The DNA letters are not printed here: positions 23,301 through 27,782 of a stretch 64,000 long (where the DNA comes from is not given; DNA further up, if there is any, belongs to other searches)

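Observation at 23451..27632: Trl1-type three-domain tRNA ligase / RNA-repair gene, expanded by low-complexity insertions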

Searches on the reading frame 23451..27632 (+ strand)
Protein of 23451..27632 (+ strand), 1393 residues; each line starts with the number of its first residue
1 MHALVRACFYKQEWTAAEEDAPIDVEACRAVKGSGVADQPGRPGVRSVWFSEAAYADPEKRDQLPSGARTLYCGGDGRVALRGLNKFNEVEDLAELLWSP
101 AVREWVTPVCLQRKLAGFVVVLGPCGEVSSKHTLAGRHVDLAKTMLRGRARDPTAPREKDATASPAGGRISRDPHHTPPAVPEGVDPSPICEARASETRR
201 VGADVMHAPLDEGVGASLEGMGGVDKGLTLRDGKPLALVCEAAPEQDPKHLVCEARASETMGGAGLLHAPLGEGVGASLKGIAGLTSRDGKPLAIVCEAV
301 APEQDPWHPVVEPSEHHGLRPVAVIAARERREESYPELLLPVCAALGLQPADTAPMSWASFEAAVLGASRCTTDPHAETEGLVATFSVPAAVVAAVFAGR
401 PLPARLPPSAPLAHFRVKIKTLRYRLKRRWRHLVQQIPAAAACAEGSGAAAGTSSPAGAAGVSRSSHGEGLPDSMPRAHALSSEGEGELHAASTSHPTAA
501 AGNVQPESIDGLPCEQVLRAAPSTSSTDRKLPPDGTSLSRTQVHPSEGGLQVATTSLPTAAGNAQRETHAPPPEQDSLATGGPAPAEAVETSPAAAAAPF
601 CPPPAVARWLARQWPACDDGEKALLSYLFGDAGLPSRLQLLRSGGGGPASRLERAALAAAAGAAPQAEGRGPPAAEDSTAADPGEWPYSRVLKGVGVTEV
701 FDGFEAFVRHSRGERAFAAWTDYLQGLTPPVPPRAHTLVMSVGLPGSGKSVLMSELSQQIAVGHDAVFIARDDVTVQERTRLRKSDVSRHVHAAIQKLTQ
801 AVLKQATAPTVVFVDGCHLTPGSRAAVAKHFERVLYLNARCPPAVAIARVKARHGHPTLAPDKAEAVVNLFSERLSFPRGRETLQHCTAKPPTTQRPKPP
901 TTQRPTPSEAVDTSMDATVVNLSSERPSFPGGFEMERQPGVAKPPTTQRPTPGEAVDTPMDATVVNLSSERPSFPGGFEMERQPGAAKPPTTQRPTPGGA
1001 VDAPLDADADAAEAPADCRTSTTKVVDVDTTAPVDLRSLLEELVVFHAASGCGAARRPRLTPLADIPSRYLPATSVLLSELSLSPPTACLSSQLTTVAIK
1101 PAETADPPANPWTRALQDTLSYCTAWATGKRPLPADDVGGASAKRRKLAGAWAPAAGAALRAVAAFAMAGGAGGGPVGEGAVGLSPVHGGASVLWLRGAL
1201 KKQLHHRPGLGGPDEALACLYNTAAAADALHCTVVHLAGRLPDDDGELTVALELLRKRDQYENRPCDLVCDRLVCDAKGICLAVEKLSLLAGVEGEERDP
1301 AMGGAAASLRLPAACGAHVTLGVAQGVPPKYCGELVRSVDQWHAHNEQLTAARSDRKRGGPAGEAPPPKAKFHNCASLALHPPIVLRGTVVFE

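Call 3: search_protein_families(library=pfam, proteins=[window:23451-27632:+], max_evalue=1)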
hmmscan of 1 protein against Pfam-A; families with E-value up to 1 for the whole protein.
window:23451-27632:+ (1393 aa): 13 families
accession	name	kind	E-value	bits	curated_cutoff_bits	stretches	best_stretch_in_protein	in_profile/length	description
PF13671.12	AAA_33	-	2.5e-09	38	27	1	738-875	1-140/143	AAA domain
PF13238.12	AAA_18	-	7.2e-06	26.9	29.4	1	742-857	4-115/128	AAA domain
PF06414.18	Zeta_toxin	-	0.00049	20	22.3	1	737-809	17-94/199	Zeta toxin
PF08433.16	KTI12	-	0.00092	19.2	22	1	738-823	3-85/271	Chromatin associated protein KTI12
PF09511.15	RNA_lig_T4_1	-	0.0022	18.3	28.3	1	68-148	2-94/227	RNA ligase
PF13191.12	AAA_16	-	0.0057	17.6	32.6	1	738-875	26-124/167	AAA ATPase domain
PF13481.12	AAA_25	-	0.034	14.2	27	1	735-772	32-66/195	AAA domain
PF00004.35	AAA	-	0.041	14.8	21.2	1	741-824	3-73/131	ATPase family associated with various cellular activities (AAA)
PF13521.12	AAA_28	-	0.046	14.4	27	1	742-820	5-85/164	AAA domain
PF18751.7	Ploopntkinase3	-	0.098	12.6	27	1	736-761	3-28/187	P-loop Nucleotide Kinase3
PF01443.25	Viral_helicase1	-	0.12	12.6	21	1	743-829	5-81/228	Viral superfamily 1 RNA helicase core domain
PF13207.12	AAA_17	-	0.3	11.8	27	1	742-850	1-119/136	AAA domain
PF24883.2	NPHP3_N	-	0.38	11.4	24.8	1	737-762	23-48/164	Nephrocystin 3, N-terminal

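Call 4: search_protein_families(library=ncbifam, proteins=[window:23451-27632:+], max_evalue=1)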
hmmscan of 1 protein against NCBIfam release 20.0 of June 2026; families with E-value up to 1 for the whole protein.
window:23451-27632:+ (1393 aa): 1 family
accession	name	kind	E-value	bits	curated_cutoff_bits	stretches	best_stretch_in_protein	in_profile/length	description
TIGR00073.1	hypB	equivalog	0.05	13.1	121.2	1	742-788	36-82/217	hydrogenase nickel incorporation protein HypB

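Call 5: search_solved_structures(query=window:23451-27632:+, max_evalue=10, show_alignments=3)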
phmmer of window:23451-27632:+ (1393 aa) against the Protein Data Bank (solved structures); distinct sequences matched with E-value up to 10: 5.
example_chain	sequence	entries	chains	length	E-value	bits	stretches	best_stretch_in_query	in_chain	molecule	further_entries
2iyq_A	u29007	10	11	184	3.2e-06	28.4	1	740-911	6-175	SHIKIMATE KINASE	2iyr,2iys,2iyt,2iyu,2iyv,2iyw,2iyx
1l4u_A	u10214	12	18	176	4.2e-06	28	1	740-910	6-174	SHIKIMATE KINASE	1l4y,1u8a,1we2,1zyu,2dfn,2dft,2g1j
9e9c_4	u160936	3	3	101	1.1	10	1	365-433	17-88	Large ribosomal subunit protein bL36m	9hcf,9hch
3bjd_A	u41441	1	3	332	2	9.2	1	329-439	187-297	Putative 3-oxoacyl-(acyl-carrier-protein) synthase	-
8w1q_A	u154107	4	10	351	2.2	9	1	329-439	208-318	Pyrroloquinoline quinone (Coenzyme PQQ) biosynthesis protein C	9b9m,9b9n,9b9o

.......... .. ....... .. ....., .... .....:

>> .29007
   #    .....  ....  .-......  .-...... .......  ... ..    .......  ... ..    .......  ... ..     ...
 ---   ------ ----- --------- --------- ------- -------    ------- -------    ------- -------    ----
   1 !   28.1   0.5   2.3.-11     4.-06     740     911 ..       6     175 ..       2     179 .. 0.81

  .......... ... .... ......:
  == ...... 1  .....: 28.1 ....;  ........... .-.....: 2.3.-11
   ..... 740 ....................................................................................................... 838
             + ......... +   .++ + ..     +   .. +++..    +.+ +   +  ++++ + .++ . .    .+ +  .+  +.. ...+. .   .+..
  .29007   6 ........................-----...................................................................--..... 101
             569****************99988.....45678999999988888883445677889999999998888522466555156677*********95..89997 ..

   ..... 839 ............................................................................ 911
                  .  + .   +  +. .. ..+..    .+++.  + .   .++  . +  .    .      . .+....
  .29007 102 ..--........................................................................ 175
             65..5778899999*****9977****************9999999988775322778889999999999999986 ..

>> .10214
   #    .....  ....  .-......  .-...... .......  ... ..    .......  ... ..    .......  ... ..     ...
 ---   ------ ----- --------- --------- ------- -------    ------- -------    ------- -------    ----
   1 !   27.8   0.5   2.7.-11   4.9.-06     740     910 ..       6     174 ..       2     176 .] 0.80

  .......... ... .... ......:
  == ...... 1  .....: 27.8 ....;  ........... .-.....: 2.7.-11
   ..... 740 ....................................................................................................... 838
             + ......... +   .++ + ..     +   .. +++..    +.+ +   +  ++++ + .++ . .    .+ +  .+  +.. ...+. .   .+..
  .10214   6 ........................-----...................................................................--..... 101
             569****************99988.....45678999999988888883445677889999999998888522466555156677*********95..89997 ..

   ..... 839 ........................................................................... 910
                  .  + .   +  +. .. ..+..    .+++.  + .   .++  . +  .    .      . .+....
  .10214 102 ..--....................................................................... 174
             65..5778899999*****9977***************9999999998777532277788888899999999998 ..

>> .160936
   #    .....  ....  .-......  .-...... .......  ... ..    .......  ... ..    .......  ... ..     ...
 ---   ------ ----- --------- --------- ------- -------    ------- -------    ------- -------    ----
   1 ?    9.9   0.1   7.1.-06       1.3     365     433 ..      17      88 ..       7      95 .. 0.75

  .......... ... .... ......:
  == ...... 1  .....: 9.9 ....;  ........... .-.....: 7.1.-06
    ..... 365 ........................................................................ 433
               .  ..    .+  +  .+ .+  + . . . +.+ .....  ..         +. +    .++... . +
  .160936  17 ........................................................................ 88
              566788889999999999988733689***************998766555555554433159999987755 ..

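Call 6: find_homologous_proteins(query=window:23451-27632:+, max_evalue=0.001)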
Query window:23451-27632:+ (1393 aa): 2 proteins with E <= 0.001 among 8000 candidates.
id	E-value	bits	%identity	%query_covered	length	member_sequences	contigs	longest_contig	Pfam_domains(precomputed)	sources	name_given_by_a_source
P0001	0.0e+0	3127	100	100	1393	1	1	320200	PF13671.13,PF13238.13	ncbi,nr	ncbi:RNA ligase/AAA domain containing protein [Diplonema papillatum]|nr:RNA ligase/AAA domain contai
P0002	3.8e-115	404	48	14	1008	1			PF13671.13,PF13238.13,PF09511.16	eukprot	eukprot:Rhum_TRINITY_DN15549_c0_g1::Rhum_TRINITY_DN15549_c0_g1_i1::g.161182::m.161182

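Call 13: search_protein_families(library=pfam, proteins=[P0002], max_evalue=1)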
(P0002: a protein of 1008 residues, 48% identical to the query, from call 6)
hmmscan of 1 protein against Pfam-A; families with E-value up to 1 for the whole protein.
P0002 (1008 aa): 21 families
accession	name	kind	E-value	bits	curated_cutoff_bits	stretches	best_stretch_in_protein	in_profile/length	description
PF13671.12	AAA_33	-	6.3e-13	49.7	27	1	462-582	1-121/143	AAA domain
PF09511.15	RNA_lig_T4_1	-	4.4e-11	43.5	28.3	1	68-211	2-150/227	RNA ligase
PF13238.12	AAA_18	-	6.2e-06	27.1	29.4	1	466-583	4-115/128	AAA domain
PF08433.16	KTI12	-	0.00014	21.9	22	1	462-550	3-86/271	Chromatin associated protein KTI12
PF13207.12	AAA_17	-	0.0038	17.9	27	1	466-579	1-122/136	AAA domain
PF08302.16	tRNA_lig_CPD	-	0.0041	17.1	23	1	874-965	161-246/250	Fungal tRNA ligase phosphodiesterase domain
PF06414.18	Zeta_toxin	-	0.0065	16.4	22.3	1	462-580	18-144/199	Zeta toxin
PF13604.12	AAA_30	-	0.0074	16.5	27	1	462-527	20-82/191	AAA domain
PF13401.12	AAA_22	-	0.018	15.8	27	1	462-545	7-95/130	AAA domain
PF03308.22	MeaB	-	0.018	14.5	23.1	1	465-497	38-70/273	Methylmalonyl Co-A mutase-associated GTPase MeaB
PF13173.12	AAA_14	-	0.019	15.4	27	1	463-559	5-87/129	AAA domain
PF13481.12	AAA_25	-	0.024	14.7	27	1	433-517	11-88/195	AAA domain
PF07728.20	AAA_5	-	0.035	14.6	22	1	464-544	3-76/139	AAA domain (dynein-related subfamily)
PF00004.35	AAA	-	0.048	14.6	21.2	1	464-545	2-68/131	ATPase family associated with various cellular activities (AAA)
PF05128.17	DUF697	-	0.065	13.4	27.7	0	710-744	110-145/162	Domain of unknown function (DUF697)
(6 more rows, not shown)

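Call 14: find_homologous_proteins(query=P0002, max_evalue=0.001)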
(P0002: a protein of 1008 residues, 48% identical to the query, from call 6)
Query P0002 (1008 aa): 3 proteins with E <= 0.001 among 8000 candidates.
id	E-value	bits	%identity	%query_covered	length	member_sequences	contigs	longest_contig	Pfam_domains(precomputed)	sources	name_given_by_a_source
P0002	0.0e+0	2275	100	100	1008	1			PF13671.13,PF13238.13,PF09511.16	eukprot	eukprot:Rhum_TRINITY_DN15549_c0_g1::Rhum_TRINITY_DN15549_c0_g1_i1::g.161182::m.161182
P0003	1.3e-125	439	33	100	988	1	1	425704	PF13671.13,PF09511.16,PF13191.13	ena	-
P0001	1.4e-116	409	47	19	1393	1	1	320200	PF13671.13,PF13238.13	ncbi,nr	ncbi:RNA ligase/AAA domain containing protein [Diplonema papillatum]|nr:RNA ligase/AAA domain contai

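Call 17: search_solved_structures(query=A2, max_evalue=1, show_alignments=4)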
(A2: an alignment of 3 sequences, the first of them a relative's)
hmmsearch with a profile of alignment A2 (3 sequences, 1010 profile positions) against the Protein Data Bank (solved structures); distinct sequences matched with E-value up to 1: 23.
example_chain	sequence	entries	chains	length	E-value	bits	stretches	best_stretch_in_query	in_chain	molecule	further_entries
6n0v_A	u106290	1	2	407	1.5e-07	33.3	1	69-188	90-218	tRNA ligase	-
6n67_A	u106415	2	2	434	1.7e-07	33.2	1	69-188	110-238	tRNA ligase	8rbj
9r3w_A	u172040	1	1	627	3.1e-07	32.3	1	69-188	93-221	tRNA ligase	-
6n0t_A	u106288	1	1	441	2.4e-06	29.4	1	69-188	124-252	tRNA ligase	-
2iyq_A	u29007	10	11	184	6.2e-05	24.7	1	464-613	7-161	SHIKIMATE KINASE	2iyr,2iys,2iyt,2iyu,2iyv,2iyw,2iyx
1l4u_A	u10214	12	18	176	7.3e-05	24.5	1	464-602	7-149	SHIKIMATE KINASE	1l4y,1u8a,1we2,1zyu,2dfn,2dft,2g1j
9qw7_A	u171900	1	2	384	8e-05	24.3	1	55-147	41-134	tRNA ligase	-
3adb_A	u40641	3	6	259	0.0031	19.1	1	456-509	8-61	L-seryl-tRNA(Sec) kinase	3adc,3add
3md0_A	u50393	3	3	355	0.056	14.9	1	457-497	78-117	Arginine/ornithine transport system ATPase | Probable GTPase Rv1496/MT1543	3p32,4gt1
3nxs_A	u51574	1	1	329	0.091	14.2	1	446-497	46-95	LAO/AO transport system ATPase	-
8dpb_A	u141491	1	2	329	0.12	13.8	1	441-497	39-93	Methylmalonyl-CoA mutase accessory protein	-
2qm7_A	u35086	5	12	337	0.13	13.7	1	441-497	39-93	GTPase/ATPase | Methylmalonyl-CoA mutase accessory protein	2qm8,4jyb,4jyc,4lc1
2i3e_A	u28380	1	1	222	0.14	13.6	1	829-935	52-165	G-RICH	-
3a4l_A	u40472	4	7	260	0.16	13.4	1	461-509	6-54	L-seryl-tRNA(Sec) kinase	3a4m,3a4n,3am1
5lkm_A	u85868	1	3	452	0.19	13.2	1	460-507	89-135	DNA repair protein RadA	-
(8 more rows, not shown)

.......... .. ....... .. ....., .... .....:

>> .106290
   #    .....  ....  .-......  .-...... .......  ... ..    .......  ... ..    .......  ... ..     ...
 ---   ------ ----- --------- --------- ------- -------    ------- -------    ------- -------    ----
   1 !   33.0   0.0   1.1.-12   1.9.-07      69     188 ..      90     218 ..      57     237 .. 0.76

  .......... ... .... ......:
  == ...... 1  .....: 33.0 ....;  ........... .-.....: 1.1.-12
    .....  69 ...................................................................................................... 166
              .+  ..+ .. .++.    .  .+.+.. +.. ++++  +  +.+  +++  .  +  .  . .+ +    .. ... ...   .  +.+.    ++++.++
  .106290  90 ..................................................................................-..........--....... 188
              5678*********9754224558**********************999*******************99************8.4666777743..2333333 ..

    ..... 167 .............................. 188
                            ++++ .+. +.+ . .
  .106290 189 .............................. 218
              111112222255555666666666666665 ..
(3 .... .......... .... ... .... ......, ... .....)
